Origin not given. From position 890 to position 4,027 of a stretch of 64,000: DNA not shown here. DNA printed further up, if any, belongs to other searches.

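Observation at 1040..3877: In-frame murE-murF gene fusion encoding one 945-aa bifunctional Mur ligase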

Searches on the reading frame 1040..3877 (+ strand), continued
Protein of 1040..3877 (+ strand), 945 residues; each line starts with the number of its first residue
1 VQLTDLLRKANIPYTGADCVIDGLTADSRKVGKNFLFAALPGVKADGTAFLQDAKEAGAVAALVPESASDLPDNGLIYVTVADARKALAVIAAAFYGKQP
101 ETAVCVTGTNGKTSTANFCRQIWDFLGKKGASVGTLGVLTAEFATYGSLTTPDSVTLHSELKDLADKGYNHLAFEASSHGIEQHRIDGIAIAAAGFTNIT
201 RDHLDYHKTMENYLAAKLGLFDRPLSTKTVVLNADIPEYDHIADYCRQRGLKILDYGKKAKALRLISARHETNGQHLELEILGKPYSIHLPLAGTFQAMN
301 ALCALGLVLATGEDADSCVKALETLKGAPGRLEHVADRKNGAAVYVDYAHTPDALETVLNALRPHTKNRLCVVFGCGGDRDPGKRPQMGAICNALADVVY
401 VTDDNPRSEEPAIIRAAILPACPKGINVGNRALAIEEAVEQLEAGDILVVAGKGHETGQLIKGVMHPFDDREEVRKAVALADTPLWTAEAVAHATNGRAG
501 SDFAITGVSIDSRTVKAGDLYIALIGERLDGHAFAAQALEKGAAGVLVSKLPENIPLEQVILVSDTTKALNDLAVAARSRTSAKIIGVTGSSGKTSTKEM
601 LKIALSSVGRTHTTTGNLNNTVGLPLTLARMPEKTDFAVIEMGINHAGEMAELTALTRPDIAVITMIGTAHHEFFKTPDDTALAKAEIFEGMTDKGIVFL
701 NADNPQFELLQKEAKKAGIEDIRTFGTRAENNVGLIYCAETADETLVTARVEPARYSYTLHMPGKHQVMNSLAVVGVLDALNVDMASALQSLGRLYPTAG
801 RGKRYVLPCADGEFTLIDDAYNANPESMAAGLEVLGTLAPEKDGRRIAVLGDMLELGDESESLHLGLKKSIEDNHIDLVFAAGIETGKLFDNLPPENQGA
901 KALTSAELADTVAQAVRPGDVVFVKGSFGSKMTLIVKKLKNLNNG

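Call 15: find_encoding_contigs(protein=P0001, flank=6000, max_places=4)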
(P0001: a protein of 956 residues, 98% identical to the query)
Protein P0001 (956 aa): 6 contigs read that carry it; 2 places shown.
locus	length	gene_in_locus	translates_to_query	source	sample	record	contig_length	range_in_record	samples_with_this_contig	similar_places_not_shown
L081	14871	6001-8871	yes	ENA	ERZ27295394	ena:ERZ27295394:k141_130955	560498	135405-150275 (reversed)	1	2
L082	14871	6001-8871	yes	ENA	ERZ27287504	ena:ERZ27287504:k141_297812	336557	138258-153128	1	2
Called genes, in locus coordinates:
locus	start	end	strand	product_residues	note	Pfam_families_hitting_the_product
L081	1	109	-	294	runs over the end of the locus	-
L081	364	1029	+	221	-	PF01510:Amidase_2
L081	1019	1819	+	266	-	PF00702:Hydrolase (faint), PF08282:Hydrolase_3, PF05116:S6PP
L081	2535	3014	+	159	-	PF02381:MraZ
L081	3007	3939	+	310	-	PF01795:Methyltransf_5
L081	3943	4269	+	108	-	-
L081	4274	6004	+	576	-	PF03717:PBP_dimer, PF00905:Transpeptidase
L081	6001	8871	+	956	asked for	PF01225:Mur_ligase, PF08245:Mur_ligase_M, PF02875:Mur_ligase_C, PF01225:Mur_ligase, PF08245:Mur_ligase_M, PF02875:Mur_ligase_C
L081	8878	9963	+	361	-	PF10555:MraY_sig1 (weak), PF00953:Glycos_transf_4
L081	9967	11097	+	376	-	PF01098:FTSW_RODA_SPOVE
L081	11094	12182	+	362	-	PF03033:Glyco_transf_28, PF04101:Glyco_tran_28_C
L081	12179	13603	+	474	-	PF01225:Mur_ligase, PF08245:Mur_ligase_M, PF02875:Mur_ligase_C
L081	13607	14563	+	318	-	PF01565:FAD_binding_4, PF02873:MurB_C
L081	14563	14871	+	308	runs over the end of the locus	PF01820:Dala_Dala_lig_N, PF07478:Dala_Dala_lig_C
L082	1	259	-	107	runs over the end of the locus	PF13146:TRL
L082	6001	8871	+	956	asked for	PF01225:Mur_ligase, PF08245:Mur_ligase_M, PF02875:Mur_ligase_C, PF01225:Mur_ligase, PF08245:Mur_ligase_M, PF02875:Mur_ligase_C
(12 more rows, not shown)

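Call 27: predict_structure(alignment_id=A2)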
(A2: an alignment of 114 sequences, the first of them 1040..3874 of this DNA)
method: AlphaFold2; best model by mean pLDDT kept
length: 945 residues; sequences in the alignment: 114
mean_pLDDT: 93.8   pTM: 0.86
mean pLDDT of the five models: 93.8, 93.8, 92.9, 92.6, 92.2
residues with pLDDT >= 90: 792; 70-90: 150; 50-70: 2; < 50: 1
segments of 3 or more residues with pLDDT < 50: none
pLDDT, mean of each block of 10 residues (from residue 1): 96 93 96 97 89 97 92 94 96 96 95 95 98 94 87 95 97 96 95 96 86 96 97 97 98 98 96 93 98 93 98 97 91 92 93 91 95 87 92 97 88 91 92 94 95 78 82 95 96 97 97 94 94 96 97 93 98 97 97 93 95 92 96 96 92 96 93 89 96 96 96 97 95 94 88 92 91 97 94 89 92 93 89 92 94 91 96 97 97 97 97 95 93 96 70
secondary structure, 60 per line:
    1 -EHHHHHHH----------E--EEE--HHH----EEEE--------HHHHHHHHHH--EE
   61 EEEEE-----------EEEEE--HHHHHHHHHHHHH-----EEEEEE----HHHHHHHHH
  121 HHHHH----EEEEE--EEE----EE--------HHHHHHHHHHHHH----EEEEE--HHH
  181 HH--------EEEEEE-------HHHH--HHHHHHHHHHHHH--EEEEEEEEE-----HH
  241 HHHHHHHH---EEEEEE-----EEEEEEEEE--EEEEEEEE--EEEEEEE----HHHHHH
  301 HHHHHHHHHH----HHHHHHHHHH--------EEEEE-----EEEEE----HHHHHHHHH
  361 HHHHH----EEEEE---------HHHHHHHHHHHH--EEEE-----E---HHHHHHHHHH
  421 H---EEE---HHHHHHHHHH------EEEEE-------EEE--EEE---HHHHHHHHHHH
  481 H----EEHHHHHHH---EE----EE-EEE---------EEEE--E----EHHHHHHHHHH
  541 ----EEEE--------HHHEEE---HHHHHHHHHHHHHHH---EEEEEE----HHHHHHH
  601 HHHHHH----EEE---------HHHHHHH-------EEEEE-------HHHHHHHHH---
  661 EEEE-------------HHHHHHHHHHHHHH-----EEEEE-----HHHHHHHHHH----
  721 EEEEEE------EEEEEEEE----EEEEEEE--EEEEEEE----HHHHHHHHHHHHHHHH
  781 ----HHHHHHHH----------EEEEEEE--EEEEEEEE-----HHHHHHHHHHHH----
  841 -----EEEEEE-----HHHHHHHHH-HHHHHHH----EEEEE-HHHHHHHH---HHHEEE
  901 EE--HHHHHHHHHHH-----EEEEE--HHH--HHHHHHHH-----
elements in order (helices of 4 or more, strands of 3 or more residues): H3-9 E23-25 E35-38 H47-56 E59-65 E77-81 H84-96 E102-107 H112-125 E130-134 E137-139 H154-166 E171-175 H178-182 E191-196 H204-207 H210-222 E225-233 H239-248 E252-257 E263-271 E274-281 E284-290 H295-310 H315-324 E333-337 E343-347 H352-365 E370-374 H384-395 E398-401 H411-421 E425-427 H431-440 E447-451 E459-461 E464-466 H470-481 H488-494 E507-509 E519-522 H531-540 E545-548 E560-562 H566-580 E584-589 H594-606 E611-613 H623-629 E637-641 H649-657 E661-664 H678-691 E697-701 H707-716 E721-726 E733-740 E745-751 E754-760 H765-780 H785-792 E803-809 E812-819 H825-836 E846-851 H857-865 H867-873 E878-882 H884-891 E898-902 H905-915 E921-925 H933-940

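Call 30: fold_search(model_id=the predicted structure, library=pdb)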
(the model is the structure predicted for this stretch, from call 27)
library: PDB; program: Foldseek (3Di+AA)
matches with E <= 10: 1390; with E <= 0.001: 160
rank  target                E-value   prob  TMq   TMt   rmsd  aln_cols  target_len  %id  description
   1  8f5d                  2.3e-61  1.00  0.44  0.53  18.2       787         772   33  Architecture of the MurE-MurF ligase bacterial cell wall biosynthesis complex (released 2023-06-07)
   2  8g6p                  6.6e-38  1.00  0.45  0.81   3.9       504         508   35  Crystal structure of Mycobacterium thermoresistibile MurE in complex with ADP and 2,6-Diaminopimelic acid (released 2023-04-05)
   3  1e8c_B                1.0e-37  1.00  0.44  0.78   4.4       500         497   34  Structure of MurE the UDP-N-acetylmuramyl tripeptide synthetase from E. coli (released 2001-09-13)
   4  7b68_A                1.9e-37  1.00  0.45  0.82   4.1       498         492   34  Crystal structure of MurE from E.coli in complex with Z57299526 (released 2020-12-23)
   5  1e8c_A                2.8e-37  1.00  0.44  0.80   4.1       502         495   34  Structure of MurE the UDP-N-acetylmuramyl tripeptide synthetase from E. coli (released 2001-09-13)
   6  2wtz_B                4.9e-37  1.00  0.44  0.80   3.4       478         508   34  MurE ligase of Mycobacterium Tuberculosis (released 2009-12-15)
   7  2xja_C                1.6e-36  1.00  0.45  0.82   3.8       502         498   33  Structure of MurE from M.tuberculosis with dipeptide and ADP (released 2010-08-18)
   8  7b53_A                1.6e-36  1.00  0.44  0.81   4.3       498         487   34  Crystal structure of MurE from E.coli (released 2020-12-16)
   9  2wtz_A                1.9e-36  1.00  0.44  0.80   3.4       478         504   35  MurE ligase of Mycobacterium Tuberculosis (released 2009-12-15)
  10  7d27                  3.1e-36  1.00  0.41  0.73   5.2       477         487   34  Structure of UDP-N-acetylmuramoyl-L-alanyl-D-glutamate--2, 6-diaminopimelate ligase (released 2021-07-28)
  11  4c13                  5.5e-36  1.00  0.44  0.80   4.3       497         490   30  x-ray crystal structure of Staphylococcus aureus MurE with UDP-MurNAc- Ala-Glu-Lys (released 2013-10-02)
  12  7b6p_A                7.1e-36  1.00  0.44  0.83   3.8       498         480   32  Crystal structure of E.coli MurE - C269S C340S C450S in complex with Ellman's reagent (released 2020-12-23)
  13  4c12                  7.5e-36  1.00  0.44  0.80   4.3       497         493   30  X-ray Crystal Structure of Staphylococcus aureus MurE with UDP-MurNAc- Ala-Glu-Lys and ADP (released 2013-10-02)
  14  7b6l_B                8.7e-36  1.00  0.44  0.84   3.6       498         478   32  Crystal structure of MurE from E.coli in complex with Z57299368 (released 2020-12-23)
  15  2xja_A                9.2e-36  1.00  0.44  0.80   3.4       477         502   34  Structure of MurE from M.tuberculosis with dipeptide and ADP (released 2010-08-18)
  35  1gg4_A                1.4e-32  1.00  0.37  0.71   6.0       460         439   32  CRYSTAL STRUCTURE OF ESCHERICHIA COLI UDPMURNAC-TRIPEPTIDE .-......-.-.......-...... ENZYME (MURF) AT 2.3 ANGSTROM RES (released 2000-12-20)
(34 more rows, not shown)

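Call 33: list_cluster_members(proteins=[P0002, P0003, P0013, P0037, P0074, P0097])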
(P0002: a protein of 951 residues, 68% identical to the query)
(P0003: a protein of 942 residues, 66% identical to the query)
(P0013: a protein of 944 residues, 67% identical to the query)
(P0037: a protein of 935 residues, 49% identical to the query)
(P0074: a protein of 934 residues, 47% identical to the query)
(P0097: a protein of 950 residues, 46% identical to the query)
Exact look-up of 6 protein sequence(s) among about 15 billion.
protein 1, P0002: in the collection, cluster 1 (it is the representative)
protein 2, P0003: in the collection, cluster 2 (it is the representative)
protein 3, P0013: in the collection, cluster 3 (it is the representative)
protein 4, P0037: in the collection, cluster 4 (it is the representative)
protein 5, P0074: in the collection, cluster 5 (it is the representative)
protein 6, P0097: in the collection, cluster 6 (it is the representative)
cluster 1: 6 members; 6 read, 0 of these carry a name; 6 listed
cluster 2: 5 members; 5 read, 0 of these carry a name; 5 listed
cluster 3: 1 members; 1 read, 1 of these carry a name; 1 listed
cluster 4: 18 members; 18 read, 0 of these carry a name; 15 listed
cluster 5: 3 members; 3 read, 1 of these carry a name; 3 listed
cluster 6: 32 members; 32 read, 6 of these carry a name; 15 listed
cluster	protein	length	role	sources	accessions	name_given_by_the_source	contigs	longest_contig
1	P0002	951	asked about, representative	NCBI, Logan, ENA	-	-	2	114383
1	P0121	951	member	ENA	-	-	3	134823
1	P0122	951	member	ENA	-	-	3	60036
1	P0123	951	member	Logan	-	-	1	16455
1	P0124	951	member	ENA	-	-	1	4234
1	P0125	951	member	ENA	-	-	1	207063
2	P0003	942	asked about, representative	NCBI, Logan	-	-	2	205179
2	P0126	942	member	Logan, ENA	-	-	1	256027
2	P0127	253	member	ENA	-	-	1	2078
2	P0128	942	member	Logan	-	-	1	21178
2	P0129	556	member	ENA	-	-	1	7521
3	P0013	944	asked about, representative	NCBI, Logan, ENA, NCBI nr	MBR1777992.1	MAG: UDP-N-acetylmuramoyl-L-alanyl-D-glutamate--2,6-diaminopimelate ligase ... | UDP-N-acetylmuramoyl-L-alanyl-D-glutamate--2,6-diaminopimelate ligase ...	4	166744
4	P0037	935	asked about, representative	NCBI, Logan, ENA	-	-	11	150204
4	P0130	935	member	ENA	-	-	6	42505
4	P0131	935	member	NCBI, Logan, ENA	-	-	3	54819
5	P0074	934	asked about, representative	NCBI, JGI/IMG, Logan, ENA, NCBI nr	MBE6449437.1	MAG: UDP-N-acetylmuramoyl-L-alanyl-D-glutamate--2,6-diaminopimelate ligase ... | UDP-N-acetylmuramoyl-L-alanyl-D-glutamate--2,6-diaminopimelate ligase ...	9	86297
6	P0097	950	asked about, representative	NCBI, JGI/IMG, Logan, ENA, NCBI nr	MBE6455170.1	MAG: UDP-N-acetylmuramoyl-L-alanyl-D-glutamate--2,6-diaminopimelate ligase ... | UDP-N-acetylmuramoyl-L-alanyl-D-glutamate--2,6-diaminopimelate ligase ...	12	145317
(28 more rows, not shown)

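Call 46: find_encoding_contigs(protein=P0003, flank=5000, max_places=1)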
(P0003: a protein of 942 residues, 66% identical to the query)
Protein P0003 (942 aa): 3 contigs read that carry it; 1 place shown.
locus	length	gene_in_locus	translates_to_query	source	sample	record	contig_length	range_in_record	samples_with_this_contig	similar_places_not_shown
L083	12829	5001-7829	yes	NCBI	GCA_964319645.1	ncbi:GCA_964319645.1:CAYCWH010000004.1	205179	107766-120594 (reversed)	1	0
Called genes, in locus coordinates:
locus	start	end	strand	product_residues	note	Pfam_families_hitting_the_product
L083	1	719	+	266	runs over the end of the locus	PF00702:Hydrolase (faint), PF08282:Hydrolase_3, PF12710:HAD (faint), PF05116:S6PP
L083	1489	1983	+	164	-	PF02381:MraZ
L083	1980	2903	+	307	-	PF01795:Methyltransf_5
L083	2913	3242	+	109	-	-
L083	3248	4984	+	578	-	PF03717:PBP_dimer, PF00905:Transpeptidase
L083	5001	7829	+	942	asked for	PF01225:Mur_ligase, PF08245:Mur_ligase_M, PF02875:Mur_ligase_C, PF01225:Mur_ligase, PF08245:Mur_ligase_M, PF02875:Mur_ligase_C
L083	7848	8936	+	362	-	PF10555:MraY_sig1 (weak), PF00953:Glycos_transf_4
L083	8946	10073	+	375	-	PF01098:FTSW_RODA_SPOVE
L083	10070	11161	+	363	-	PF03033:Glyco_transf_28, PF04101:Glyco_tran_28_C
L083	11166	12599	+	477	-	PF01225:Mur_ligase, PF08245:Mur_ligase_M, PF02875:Mur_ligase_C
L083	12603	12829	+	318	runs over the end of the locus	PF01565:FAD_binding_4, PF02873:MurB_C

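Call 47: find_encoding_contigs(protein=P0037, flank=5000, max_places=1)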
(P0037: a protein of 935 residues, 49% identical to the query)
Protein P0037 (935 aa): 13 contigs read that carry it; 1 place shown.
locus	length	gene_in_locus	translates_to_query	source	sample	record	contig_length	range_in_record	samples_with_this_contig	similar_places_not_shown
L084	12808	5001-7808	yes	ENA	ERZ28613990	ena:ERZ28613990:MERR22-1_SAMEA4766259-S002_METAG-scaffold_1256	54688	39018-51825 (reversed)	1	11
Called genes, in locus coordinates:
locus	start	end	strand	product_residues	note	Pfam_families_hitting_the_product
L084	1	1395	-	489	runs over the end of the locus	PF00772:DnaB, PF03796:DnaB_C, PF06745:ATPase (faint), PF13481:AAA_25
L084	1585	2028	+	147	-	PF02381:MraZ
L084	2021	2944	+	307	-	PF01795:Methyltransf_5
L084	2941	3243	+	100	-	-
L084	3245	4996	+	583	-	PF03717:PBP_dimer, PF00905:Transpeptidase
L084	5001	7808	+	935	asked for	PF01225:Mur_ligase, PF08245:Mur_ligase_M, PF02875:Mur_ligase_C, PF01225:Mur_ligase, PF08245:Mur_ligase_M, PF02875:Mur_ligase_C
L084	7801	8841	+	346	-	PF10555:MraY_sig1 (weak), PF00953:Glycos_transf_4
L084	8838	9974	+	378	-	PF01098:FTSW_RODA_SPOVE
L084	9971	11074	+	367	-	PF03033:Glyco_transf_28, PF04101:Glyco_tran_28_C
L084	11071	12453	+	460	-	PF01225:Mur_ligase, PF08245:Mur_ligase_M, PF02875:Mur_ligase_C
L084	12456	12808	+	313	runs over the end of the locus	PF01565:FAD_binding_4, PF02873:MurB_C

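Call 48: find_encoding_contigs(protein=P0033, flank=5000, max_places=1)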
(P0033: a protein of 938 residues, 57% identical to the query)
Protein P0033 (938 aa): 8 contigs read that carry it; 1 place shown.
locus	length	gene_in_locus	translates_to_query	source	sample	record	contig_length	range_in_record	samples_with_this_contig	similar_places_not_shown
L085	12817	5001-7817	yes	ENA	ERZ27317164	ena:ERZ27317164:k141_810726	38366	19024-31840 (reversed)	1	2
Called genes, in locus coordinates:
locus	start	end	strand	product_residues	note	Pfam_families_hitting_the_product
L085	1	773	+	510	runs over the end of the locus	PF00595:PDZ (weak), PF13180:PDZ_2 (weak), PF17820:PDZ_6 (weak), PF03572:Peptidase_S41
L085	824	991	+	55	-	PF00471:Ribosomal_L33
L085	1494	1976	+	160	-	PF02381:MraZ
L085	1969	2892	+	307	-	PF01795:Methyltransf_5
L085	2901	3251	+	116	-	-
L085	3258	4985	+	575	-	PF03717:PBP_dimer, PF00905:Transpeptidase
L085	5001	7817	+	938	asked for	PF01225:Mur_ligase, PF08245:Mur_ligase_M, PF02875:Mur_ligase_C, PF01225:Mur_ligase (weak), PF08245:Mur_ligase_M, PF02875:Mur_ligase_C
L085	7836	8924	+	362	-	PF00953:Glycos_transf_4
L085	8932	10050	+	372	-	PF01098:FTSW_RODA_SPOVE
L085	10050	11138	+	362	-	PF03033:Glyco_transf_28, PF13579:Glyco_trans_4_4 (weak), PF04101:Glyco_tran_28_C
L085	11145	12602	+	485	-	PF01225:Mur_ligase, PF21799:MurD-like_N (weak), PF08245:Mur_ligase_M, PF02875:Mur_ligase_C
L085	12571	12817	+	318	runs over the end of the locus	PF01565:FAD_binding_4, PF02873:MurB_C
